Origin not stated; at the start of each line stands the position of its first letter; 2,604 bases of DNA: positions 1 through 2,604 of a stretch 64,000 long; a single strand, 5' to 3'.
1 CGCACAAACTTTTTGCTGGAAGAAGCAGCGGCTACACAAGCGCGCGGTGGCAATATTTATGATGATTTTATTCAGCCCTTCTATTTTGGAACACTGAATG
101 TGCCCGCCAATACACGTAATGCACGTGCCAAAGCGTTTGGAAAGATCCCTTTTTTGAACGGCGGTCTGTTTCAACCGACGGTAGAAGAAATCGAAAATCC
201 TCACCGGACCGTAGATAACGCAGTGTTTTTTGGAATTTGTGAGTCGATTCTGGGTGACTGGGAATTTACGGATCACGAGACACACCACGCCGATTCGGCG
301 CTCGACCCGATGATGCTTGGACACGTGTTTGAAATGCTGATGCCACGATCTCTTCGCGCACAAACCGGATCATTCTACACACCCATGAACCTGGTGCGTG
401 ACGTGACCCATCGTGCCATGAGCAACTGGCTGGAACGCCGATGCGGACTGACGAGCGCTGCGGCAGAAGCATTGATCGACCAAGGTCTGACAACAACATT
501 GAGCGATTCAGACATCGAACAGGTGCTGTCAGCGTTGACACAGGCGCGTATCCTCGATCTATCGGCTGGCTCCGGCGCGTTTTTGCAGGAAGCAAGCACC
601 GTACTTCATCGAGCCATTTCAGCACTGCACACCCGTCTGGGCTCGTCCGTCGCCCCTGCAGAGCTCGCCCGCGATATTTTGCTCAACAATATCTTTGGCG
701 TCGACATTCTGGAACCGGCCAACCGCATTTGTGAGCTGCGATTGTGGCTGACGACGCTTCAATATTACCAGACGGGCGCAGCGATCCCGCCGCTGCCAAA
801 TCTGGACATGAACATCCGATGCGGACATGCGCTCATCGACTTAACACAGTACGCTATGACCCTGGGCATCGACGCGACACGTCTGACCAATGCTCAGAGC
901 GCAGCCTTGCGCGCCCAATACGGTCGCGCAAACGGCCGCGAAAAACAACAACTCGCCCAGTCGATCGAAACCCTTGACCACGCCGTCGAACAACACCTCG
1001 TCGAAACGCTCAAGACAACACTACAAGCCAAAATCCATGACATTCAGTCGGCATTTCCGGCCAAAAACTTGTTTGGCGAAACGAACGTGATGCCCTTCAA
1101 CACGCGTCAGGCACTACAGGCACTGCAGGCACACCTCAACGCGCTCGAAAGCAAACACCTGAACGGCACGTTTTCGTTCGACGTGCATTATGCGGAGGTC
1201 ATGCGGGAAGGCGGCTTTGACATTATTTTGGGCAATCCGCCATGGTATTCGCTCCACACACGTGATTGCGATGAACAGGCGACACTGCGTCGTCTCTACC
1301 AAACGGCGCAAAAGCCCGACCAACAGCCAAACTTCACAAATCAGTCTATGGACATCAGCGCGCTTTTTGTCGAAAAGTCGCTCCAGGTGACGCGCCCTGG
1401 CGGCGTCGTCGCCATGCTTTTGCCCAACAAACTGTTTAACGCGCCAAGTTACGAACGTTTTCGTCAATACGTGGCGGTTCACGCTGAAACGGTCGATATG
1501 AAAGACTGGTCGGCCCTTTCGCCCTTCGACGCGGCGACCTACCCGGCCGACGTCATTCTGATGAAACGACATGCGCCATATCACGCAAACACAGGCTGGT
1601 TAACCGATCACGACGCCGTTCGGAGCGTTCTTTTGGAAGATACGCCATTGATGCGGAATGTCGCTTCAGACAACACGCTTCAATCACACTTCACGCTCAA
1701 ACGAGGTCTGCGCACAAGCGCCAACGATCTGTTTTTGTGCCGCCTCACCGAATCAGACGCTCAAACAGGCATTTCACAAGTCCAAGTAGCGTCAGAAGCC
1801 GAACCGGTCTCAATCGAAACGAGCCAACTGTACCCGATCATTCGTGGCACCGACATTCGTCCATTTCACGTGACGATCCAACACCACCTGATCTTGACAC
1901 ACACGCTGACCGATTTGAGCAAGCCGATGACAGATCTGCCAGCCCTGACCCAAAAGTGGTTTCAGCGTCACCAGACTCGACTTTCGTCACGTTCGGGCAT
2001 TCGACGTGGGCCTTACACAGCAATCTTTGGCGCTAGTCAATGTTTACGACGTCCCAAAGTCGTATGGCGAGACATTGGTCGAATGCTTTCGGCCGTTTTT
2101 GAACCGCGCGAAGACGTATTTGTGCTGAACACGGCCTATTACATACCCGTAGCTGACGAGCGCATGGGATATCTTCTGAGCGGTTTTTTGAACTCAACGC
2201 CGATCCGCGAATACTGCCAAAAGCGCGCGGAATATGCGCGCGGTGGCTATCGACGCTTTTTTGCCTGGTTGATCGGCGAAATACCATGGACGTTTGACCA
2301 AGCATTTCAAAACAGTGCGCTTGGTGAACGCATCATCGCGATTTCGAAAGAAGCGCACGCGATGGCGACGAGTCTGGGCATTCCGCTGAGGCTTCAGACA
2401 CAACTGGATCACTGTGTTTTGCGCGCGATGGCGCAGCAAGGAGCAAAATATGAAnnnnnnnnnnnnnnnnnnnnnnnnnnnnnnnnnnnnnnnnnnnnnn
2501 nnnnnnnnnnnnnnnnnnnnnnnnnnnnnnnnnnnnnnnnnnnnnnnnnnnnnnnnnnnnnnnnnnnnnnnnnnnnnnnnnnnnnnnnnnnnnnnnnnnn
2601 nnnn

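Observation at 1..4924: Split methyltransferase / SNF2 ATPase / PD-(D/E)xK nuclease module at the window edge (candidate Type ISP-like or DISARM-like defence locus)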

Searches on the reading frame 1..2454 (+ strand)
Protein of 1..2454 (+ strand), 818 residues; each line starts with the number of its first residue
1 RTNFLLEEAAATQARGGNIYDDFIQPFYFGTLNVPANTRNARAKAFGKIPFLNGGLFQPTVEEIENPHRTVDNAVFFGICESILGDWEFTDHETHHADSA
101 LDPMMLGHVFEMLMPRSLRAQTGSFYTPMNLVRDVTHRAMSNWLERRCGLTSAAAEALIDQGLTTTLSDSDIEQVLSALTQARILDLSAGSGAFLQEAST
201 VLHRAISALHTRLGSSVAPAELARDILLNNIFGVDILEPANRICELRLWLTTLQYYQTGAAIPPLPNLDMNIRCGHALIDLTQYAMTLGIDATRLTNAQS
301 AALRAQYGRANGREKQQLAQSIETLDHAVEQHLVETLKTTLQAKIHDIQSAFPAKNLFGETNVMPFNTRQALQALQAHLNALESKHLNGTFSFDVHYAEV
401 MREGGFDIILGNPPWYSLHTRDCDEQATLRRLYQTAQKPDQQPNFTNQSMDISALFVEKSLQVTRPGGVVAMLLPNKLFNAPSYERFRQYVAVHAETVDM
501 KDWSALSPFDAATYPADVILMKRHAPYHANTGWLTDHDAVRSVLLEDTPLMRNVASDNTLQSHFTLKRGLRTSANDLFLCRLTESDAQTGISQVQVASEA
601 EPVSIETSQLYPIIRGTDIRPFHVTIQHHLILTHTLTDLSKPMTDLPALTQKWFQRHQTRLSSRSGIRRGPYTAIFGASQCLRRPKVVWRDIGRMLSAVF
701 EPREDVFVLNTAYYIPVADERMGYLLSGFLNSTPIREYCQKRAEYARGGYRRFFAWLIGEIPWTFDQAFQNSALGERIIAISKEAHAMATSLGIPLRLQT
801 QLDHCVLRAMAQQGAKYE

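Call 6: search_protein_families(library=pfam, proteins=[window:1-2454:+], max_evalue=0.01)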
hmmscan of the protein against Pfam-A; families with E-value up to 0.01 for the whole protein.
window:1-2454:+ (818 aa): 4 families
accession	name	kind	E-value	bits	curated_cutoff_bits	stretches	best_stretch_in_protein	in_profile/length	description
PF07669.17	Eco57I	-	6.1e-21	75.7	25.3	1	229-492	1-154/171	Eco57I restriction-modification methylase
PF12950.13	TaqI_C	-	2.5e-07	31.4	26.5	1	612-762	2-117/118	TaqI-like C-terminal specificity domain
PF20473.4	MmeI_Mtase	-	6.1e-07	29.3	27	1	170-257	9-91/259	MmeI, DNA-methyltransferase domain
PF02384.22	N6_Mtase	-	2.1e-06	27.7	20.4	0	390-491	114-201/311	N-6 DNA Methylase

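Call 7: search_protein_families(library=padloc, proteins=[window:1-2454:+], max_evalue=0.01)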
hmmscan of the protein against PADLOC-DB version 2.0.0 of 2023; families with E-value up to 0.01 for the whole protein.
window:1-2454:+ (818 aa): 57 families (the best 25 are shown)
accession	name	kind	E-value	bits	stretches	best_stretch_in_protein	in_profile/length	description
PDLC03601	REase_MTase_IIG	-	1.5e-34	117.1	1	19-522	276-779/1110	Type IIG restriction enzyme-methyltransferase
PDLC03612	REase_MTase_IIG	-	5e-27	92.5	1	221-527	586-918/1247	Type IIG restriction enzyme-methyltransferase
PDLC03630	REase_MTase_IIG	-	2.9e-25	86.3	2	105-524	353-729/1100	Type IIG restriction enzyme-methyltransferase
PDLC03604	REase_MTase_IIG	-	4.9e-24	82.4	2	148-283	357-506/1011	Type IIG restriction enzyme-methyltransferase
PDLC03596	REase_MTase_IIG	-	5.8e-19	65.6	2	179-282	539-643/1148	Type IIG restriction enzyme-methyltransferase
PDLC03609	REase_MTase_IIG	-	1.1e-17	61.1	2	170-283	425-536/1066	Type IIG restriction enzyme-methyltransferase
PDLC02643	DrmMI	-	2.2e-17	60.2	1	103-480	536-938/1347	DrmMI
PDLC03628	REase_MTase_IIG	-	1.2e-16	58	2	224-417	568-761/1100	Type IIG restriction enzyme-methyltransferase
PDLC03335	MTase_II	-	8.1e-15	52.5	1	392-524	181-306/607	Type II methyltransferase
PDLC03348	MTase_II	-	8e-14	49.1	1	401-528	342-456/727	Type II methyltransferase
PDLC03627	REase_MTase_IIG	-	2e-12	43.7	1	99-286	326-519/1136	Type IIG restriction enzyme-methyltransferase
PDLC03629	REase_MTase_IIG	-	1.2e-11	41.1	1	117-284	376-539/1182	Type IIG restriction enzyme-methyltransferase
PDLC03598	REase_MTase_IIG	-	1.3e-11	41.1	1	29-256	234-440/912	Type IIG restriction enzyme-methyltransferase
PDLC02521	PglX|PglXI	-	1.4e-10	37.9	1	177-501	304-565/1174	PglX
PDLC03338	MTase_II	-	2.6e-10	37.7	1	362-498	200-324/604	Type II methyltransferase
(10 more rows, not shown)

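Call 8: search_protein_families(library=ncbifam, proteins=[window:1-2454:+], max_evalue=0.01)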
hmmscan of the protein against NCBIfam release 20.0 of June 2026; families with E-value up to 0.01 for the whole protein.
window:1-2454:+ (818 aa): 4 families
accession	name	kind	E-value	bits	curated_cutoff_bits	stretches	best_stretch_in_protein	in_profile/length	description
NF033452.1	BREX_1_MTaseX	exception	5.9e-13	47.6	500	1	171-500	301-590/1210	BREX-1 system adenine-specific DNA-methyltransferase PglX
NF033455.1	BREX_6_MTaseX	exception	1.6e-12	45.8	900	1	167-498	315-633/1319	BREX-6 system adenine-specific DNA-methyltransferase PglX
NF047738.1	antiphage_MADS2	equivalog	2.5e-12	45.9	720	1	395-496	431-537/654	methylation-associated defense system DNA methyltransferase MAD2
NF033454.1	BREX_5_MTaseX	exception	0.00024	18.8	900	0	181-250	302-366/1404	BREX-5 system adenine-specific DNA-methyltransferase PglX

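Call 29: find_homologous_proteins(query=window:1-2454:+)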
Query window:1-2454:+ (818 aa): 5455 proteins with E <= 0.001 among 8000 candidates; the best 120 are listed.
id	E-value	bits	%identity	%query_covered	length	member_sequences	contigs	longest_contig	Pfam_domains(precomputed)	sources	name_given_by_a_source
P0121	0.0e+0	1875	100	100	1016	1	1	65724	PF02384.23,PF07669.18,PF12950.14,PF20473.5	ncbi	-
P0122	2.4e-277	940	53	100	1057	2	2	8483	PF07669.18,PF12950.14,PF20473.5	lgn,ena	-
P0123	4.8e-275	933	53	99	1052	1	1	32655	PF07669.18,PF20473.5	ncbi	-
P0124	3.6e-254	864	50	100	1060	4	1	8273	PF02384.23,PF07669.18,PF12950.14,PF20473.5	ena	-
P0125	8.1e-254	862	50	100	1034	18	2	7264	PF02384.23,PF07669.18,PF12950.14,PF20473.5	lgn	-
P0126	7.0e-251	853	50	100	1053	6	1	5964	PF07669.18,PF12950.14,PF20473.5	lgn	-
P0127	3.2e-247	841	48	99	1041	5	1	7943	PF07669.18,PF20473.5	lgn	-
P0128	2.9e-219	748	47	99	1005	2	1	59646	PF02384.23,PF07669.18,PF20473.5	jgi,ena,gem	-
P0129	3.0e-182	626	42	95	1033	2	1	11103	PF02384.23,PF07669.18,PF20473.5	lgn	-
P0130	6.4e-180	618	39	100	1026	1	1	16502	PF25120.2,PF02384.23,PF07669.18,PF12950.14,PF20473.5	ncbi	-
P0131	2.2e-176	606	39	97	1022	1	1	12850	PF25120.2,PF02384.23,PF07669.18,PF20473.5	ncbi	-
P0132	1.2e-175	604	40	99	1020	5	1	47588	PF02384.23,PF07669.18,PF12950.14,PF20473.5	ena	-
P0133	7.9e-173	595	38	99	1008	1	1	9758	PF02384.23,PF07669.18,PF20473.5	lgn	-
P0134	3.3e-171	589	40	96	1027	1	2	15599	PF25120.2,PF02384.23,PF07669.18,PF20473.5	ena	-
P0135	1.3e-168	581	39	99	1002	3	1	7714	PF25120.2,PF02384.23,PF07669.18,PF12950.14,PF20473.5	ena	-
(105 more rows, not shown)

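Call 30: find_encoding_contigs(protein=P0121, flank=10000, max_places=3)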
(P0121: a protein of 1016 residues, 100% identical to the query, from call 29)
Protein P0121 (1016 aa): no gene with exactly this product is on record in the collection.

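Call 32: list_cluster_members(proteins=[P0121])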
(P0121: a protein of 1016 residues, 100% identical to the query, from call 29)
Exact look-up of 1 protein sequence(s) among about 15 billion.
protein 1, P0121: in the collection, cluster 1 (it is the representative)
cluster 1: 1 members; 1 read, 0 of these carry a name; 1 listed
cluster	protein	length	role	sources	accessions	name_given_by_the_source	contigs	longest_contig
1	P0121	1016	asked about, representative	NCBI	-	-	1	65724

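Call 48: predict_structure(alignment_id=A2)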
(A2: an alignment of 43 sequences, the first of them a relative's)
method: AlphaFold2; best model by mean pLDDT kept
length: 1016 residues; sequences in the alignment: 43
mean_pLDDT: 85.9   pTM: 0.79
mean pLDDT of the five models: 85.9, 85.1, 84.1, 83.2, 83.0
residues with pLDDT >= 90: 566; 70-90: 334; 50-70: 72; < 50: 44
segments of 3 or more residues with pLDDT < 50: 1-6, 292-295, 724-752, 1014-1016
pLDDT, mean of each block of 10 residues (from residue 1): 48 89 88 71 80 90 73 85 89 86 81 88 89 79 80 94 92 92 92 91 96 96 94 91 91 83 95 95 79 55 70 70 76 95 96 93 95 97 92 95 96 93 96 89 90 88 90 92 87 81 90 91 92 93 90 75 84 89 69 93 95 86 89 76 68 95 95 82 86 89 59 86 43 33 42 71 94 96 94 94 97 95 96 94 96 95 85 93 96 95 97 97 97 89 79 89 77 94 82 90 88 48
secondary structure, 60 per line:
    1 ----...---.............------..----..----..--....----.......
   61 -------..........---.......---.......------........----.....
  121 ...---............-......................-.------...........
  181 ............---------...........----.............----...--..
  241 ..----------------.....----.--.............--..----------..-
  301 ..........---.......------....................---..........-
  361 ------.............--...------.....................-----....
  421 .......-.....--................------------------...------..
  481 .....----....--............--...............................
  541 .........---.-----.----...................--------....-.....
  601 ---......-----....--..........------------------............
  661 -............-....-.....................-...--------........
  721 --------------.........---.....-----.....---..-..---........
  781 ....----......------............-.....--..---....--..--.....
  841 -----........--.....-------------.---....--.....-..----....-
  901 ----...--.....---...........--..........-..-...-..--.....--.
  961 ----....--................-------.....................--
elements in order (helices of 4 or more, strands of 3 or more residues): H11-23 E46-49 E54-60 H68-77 E81-87 E91-97 E104-111 H116-123 H127-138 H140-161 H170-192 H202-212 H217-229 H239-242 H259-263 H271-283 H301-310 H314-320 H327-346 H350-359 H367-379 E382-384 H391-411 H417-427 E429-433 H436-451 E470-472 H479-485 H490-493 H496-507 H510-549 H564-582 H591-594 H596-600 E604-609 H621-630 H650-660 E662-673 H675-678 H680-692 E693-700 E713-720 H735-743 H747-751 H758-761 H773-776 E777-784 E789-794 E801-804 E808-812 E826-829 E836-840 H846-853 H856-860 H878-881 E884-888 E896-899 E905-907 E910-914 H918-928 H931-940 H953-957 H965-968 H971-986 H994-1014

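Call 51: fold_search(model_id=the predicted structure, library=pdb)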
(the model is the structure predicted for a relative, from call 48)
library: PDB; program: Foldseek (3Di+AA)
matches with E <= 10: 1087; with E <= 0.001: 81
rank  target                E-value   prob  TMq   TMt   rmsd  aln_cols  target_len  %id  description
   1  7lt5_B                6.2e-21  1.00  0.43  0.73   8.1       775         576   14  CamA Adenine Methyltransferase Complexed to Cognate Substrate DNA and Cofactor SAH (released 2021-05-19)
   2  7lni_A                1.3e-20  1.00  0.41  0.73   8.2       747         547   14  SeMet CamA Adenine Methyltransferase Complexed to Cognate Substrate DNA (released 2021-05-19)
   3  7rfk_B                1.6e-20  1.00  0.41  0.70   8.8       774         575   13  CamA Adenine Methyltransferase Complexed to Cognate Substrate DNA and Inhibitor Sinefungin (released 2021-09-15)
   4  7lt5_C                2.3e-20  1.00  0.42  0.74   8.1       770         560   13  CamA Adenine Methyltransferase Complexed to Cognate Substrate DNA and Cofactor SAH (released 2021-05-19)
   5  7rfl_B                2.7e-20  1.00  0.40  0.71   8.6       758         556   13  CamA Adenine Methyltransferase Complexed to Cognate Substrate DNA and Inhibitor SGC0946 (released 2021-09-15)
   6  8cy2_A                2.8e-20  1.00  0.40  0.72   8.6       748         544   14  CamA Adenine Methyltransferase Complexed to Cognate Substrate DNA and Inhibitor APNEA (Compound 9) (released 2023-01-11)
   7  7rfk_A                2.9e-20  1.00  0.42  0.73   8.3       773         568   13  CamA Adenine Methyltransferase Complexed to Cognate Substrate DNA and Inhibitor Sinefungin (released 2021-09-15)
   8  8cxs_A                3.1e-20  1.00  0.40  0.72   8.3       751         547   13  CamA Adenine Methyltransferase Complexed to Cognate Substrate DNA and Inhibitor MTA (released 2023-01-11)
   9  7lni_B                3.2e-20  1.00  0.40  0.71   8.5       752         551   13  SeMet CamA Adenine Methyltransferase Complexed to Cognate Substrate DNA (released 2021-05-19)
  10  7rfl_A                3.7e-20  1.00  0.40  0.70   8.4       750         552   13  CamA Adenine Methyltransferase Complexed to Cognate Substrate DNA and Inhibitor SGC0946 (released 2021-09-15)
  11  8cxt_A                4.2e-20  1.00  0.40  0.71   8.5       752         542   14  CamA Adenine Methyltransferase Complexed to Cognate Substrate DNA and Inhibitor N6-benzyladenosine (Compound 1) (released 2023-01-11)
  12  7lt5_A                5.6e-20  1.00  0.42  0.73   8.3       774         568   14  CamA Adenine Methyltransferase Complexed to Cognate Substrate DNA and Cofactor SAH (released 2021-05-19)
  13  7rfk_C                5.8e-20  1.00  0.41  0.72   8.6       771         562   13  CamA Adenine Methyltransferase Complexed to Cognate Substrate DNA and Inhibitor Sinefungin (released 2021-09-15)
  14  8cxw_A                8.4e-20  1.00  0.40  0.72   8.4       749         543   13  CamA Adenine Methyltransferase Complexed to Cognate Substrate DNA and Inhibitor piclidenoson (Compound 4) (released 2023-01-11)
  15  8cxw_B                1.0e-19  1.00  0.41  0.72   8.3       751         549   14  CamA Adenine Methyltransferase Complexed to Cognate Substrate DNA and Inhibitor piclidenoson (Compound 4) (released 2023-01-11)
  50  7lo5_A                2.1e-12  1.00  0.35  0.35  17.3      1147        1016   12  cryoEM structure DrdV-DNA complex (released 2021-03-17)
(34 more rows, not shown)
